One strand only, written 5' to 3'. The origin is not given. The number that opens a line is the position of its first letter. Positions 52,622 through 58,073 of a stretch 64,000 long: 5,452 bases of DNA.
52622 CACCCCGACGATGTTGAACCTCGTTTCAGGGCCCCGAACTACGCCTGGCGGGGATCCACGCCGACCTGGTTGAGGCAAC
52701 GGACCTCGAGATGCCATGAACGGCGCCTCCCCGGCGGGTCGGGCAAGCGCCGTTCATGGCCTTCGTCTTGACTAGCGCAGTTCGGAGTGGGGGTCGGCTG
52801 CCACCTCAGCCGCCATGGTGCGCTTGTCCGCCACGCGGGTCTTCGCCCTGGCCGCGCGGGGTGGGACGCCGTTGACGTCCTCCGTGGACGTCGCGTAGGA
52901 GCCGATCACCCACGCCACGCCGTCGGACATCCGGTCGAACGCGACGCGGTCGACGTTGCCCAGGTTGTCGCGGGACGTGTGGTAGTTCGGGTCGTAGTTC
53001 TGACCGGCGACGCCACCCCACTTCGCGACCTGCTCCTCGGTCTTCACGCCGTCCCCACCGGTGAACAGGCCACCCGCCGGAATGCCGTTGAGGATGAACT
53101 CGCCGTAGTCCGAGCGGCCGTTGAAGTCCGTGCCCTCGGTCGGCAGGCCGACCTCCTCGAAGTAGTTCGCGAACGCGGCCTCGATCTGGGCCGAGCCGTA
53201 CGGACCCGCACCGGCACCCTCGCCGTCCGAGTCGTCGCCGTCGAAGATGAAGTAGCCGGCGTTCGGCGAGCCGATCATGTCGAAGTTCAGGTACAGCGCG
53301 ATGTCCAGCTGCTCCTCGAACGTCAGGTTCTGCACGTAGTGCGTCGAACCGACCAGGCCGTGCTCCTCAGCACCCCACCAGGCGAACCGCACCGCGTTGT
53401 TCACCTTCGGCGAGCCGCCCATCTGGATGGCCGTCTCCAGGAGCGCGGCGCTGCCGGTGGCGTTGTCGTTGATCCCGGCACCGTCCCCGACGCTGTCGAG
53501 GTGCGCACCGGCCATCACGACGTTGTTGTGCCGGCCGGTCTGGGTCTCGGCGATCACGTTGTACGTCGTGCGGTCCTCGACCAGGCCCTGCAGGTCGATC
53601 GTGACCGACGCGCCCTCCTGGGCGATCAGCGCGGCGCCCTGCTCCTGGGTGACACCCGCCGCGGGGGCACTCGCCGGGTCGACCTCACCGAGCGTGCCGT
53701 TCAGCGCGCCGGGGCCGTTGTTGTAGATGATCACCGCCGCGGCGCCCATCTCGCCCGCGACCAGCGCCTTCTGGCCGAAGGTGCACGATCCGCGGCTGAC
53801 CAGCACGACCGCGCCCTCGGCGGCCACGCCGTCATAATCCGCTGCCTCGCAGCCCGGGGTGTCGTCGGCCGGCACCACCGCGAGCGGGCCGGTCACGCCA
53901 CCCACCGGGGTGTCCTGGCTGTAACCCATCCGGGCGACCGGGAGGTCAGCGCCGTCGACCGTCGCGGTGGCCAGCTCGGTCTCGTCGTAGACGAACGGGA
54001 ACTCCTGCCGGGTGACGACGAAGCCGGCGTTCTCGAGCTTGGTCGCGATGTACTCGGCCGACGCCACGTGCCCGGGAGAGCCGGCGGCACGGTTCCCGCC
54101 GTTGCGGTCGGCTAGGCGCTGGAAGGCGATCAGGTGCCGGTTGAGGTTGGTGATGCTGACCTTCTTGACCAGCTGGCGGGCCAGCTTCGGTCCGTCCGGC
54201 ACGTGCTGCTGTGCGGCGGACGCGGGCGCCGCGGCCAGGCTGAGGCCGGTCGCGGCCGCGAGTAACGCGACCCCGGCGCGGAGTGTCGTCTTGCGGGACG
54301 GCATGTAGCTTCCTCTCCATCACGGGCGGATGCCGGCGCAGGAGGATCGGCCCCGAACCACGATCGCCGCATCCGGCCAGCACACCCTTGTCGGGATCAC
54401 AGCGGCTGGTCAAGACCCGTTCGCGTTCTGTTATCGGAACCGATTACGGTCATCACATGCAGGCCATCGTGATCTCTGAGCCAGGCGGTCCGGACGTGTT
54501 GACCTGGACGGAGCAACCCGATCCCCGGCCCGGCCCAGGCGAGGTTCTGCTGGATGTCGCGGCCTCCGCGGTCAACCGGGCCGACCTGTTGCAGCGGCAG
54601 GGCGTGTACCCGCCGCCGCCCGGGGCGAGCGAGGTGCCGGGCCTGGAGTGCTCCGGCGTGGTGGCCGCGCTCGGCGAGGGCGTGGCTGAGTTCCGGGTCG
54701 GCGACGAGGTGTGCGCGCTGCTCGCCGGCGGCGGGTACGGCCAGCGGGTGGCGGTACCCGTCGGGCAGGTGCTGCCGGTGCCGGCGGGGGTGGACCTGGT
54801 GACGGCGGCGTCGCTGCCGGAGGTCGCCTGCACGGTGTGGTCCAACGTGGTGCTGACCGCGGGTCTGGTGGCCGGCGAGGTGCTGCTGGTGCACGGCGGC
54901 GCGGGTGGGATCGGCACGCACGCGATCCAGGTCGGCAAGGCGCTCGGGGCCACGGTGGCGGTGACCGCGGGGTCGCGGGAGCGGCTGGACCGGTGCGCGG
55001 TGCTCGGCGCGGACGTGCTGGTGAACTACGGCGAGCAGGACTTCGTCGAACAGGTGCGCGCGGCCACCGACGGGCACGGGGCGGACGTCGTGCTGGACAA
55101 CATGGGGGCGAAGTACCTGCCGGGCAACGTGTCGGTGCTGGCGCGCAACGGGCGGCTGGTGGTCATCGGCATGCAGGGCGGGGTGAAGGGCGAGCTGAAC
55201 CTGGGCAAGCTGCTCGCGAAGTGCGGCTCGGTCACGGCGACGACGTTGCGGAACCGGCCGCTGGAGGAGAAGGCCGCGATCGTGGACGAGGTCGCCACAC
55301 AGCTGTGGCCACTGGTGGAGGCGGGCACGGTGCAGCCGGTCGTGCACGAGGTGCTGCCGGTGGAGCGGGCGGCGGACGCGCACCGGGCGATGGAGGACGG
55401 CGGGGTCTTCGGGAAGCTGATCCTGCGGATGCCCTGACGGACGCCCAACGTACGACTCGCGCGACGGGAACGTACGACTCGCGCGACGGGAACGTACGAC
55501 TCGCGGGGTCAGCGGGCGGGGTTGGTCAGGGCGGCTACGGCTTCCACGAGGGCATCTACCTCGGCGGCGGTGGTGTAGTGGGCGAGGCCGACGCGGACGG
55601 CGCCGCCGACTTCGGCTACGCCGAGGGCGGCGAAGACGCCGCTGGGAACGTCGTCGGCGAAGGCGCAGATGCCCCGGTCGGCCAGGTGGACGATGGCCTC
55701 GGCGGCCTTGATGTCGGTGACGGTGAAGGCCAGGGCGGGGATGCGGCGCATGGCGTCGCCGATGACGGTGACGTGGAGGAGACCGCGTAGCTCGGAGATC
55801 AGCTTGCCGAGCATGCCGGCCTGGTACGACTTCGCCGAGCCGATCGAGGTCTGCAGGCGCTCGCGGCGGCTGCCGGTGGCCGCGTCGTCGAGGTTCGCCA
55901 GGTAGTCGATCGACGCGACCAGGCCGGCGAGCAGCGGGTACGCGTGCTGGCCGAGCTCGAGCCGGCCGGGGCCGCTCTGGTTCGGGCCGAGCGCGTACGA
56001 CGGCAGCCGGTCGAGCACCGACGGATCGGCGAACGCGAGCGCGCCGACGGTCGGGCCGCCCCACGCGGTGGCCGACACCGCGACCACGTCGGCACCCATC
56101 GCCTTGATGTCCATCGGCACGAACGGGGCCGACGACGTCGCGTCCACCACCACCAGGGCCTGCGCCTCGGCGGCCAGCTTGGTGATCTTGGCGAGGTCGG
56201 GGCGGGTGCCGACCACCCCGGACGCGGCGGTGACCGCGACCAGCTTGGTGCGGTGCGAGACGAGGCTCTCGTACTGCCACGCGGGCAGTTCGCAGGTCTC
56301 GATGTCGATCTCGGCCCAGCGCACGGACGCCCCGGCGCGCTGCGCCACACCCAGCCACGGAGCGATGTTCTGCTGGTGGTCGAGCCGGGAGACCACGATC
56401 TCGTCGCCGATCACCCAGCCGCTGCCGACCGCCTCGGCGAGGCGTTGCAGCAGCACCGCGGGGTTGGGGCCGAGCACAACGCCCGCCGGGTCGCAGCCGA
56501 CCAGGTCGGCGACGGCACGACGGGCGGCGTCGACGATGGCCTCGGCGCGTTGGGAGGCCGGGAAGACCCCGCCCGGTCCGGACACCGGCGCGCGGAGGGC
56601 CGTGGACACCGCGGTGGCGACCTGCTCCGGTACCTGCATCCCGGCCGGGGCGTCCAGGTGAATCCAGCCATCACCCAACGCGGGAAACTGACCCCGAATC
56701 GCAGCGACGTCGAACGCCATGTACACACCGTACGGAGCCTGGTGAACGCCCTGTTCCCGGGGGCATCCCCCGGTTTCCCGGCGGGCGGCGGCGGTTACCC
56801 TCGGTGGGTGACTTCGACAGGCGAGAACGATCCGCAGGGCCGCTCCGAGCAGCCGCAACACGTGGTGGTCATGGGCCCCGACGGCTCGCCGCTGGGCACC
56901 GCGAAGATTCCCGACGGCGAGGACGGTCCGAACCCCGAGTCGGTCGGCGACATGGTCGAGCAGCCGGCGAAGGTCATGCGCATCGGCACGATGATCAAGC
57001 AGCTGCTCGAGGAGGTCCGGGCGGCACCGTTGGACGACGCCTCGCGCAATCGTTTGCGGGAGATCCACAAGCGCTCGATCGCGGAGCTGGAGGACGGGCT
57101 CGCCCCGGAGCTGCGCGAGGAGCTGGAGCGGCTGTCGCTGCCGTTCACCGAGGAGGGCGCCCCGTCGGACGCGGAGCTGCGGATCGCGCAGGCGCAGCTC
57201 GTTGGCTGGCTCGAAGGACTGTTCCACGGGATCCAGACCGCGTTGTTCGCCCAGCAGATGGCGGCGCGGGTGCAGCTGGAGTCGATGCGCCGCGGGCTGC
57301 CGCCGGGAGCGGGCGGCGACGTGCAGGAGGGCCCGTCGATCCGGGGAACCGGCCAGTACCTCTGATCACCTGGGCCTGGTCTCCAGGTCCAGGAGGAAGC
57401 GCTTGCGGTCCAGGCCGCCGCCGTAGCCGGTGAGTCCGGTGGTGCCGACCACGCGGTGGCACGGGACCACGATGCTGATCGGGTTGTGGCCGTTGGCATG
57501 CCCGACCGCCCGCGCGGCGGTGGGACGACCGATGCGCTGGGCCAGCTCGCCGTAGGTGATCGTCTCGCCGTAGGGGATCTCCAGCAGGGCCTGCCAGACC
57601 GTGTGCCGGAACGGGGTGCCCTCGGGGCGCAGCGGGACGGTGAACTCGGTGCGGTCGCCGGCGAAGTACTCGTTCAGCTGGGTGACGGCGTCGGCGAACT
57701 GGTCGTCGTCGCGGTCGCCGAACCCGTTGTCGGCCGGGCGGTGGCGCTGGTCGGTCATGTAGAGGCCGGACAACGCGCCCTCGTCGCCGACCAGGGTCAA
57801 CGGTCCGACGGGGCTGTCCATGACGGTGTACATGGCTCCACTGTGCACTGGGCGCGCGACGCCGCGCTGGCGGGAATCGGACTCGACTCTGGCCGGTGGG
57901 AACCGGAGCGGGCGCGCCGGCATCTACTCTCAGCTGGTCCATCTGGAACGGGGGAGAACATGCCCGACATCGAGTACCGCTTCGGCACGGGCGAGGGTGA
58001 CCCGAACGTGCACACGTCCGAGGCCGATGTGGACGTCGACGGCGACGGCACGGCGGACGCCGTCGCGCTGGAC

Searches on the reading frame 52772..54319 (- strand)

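Call 7: search_protein_families(library=pfam, proteins=[window:52772-54319:-])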
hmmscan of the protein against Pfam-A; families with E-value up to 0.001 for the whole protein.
window:52772-54319:- (515 aa): 3 families
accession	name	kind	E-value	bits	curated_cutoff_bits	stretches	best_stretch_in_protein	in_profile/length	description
PF04389.22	Peptidase_M28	-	6.1e-43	147.2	21.3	1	254-469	1-190/193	Peptidase family M28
PF02225.27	PA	-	3.9e-20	72.2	23.9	1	142-231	1-95/95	PA domain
PF01546.33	Peptidase_M20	-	0.00058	20.3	24.6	0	279-416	29-171/206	Peptidase family M20/M25/M40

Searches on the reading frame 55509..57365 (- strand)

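Call 7: search_protein_families(library=pfam, proteins=[window:55509-57365:-])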
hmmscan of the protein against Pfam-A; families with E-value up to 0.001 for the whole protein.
window:55509-57365:- (618 aa): 2 families
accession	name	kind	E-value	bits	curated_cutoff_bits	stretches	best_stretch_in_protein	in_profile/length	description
PF00266.25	Aminotran_5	-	1.7e-36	126.4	21.5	1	235-606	1-371/371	Aminotransferase class-V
PF01053.26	Cys_Met_Meta_PP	-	2.4e-07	30.1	27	1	364-435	129-199/381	Cys/Met metabolism PLP-dependent enzyme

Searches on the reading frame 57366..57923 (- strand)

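Call 7: search_protein_families(library=pfam, proteins=[window:57366-57923:-])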
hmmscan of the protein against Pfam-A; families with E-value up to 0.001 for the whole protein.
window:57366-57923:- (185 aa): 2 families
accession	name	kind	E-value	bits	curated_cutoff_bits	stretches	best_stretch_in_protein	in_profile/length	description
PF01035.26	DNA_binding_1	-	8.6e-35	118.9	27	1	104-182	1-80/81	6-O-methylguanine DNA methyltransferase, DNA binding domain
PF02870.21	Methyltransf_1N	-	2.3e-14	54.1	21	1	31-100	2-71/71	6-O-methylguanine DNA methyltransferase, ribonuclease-like domain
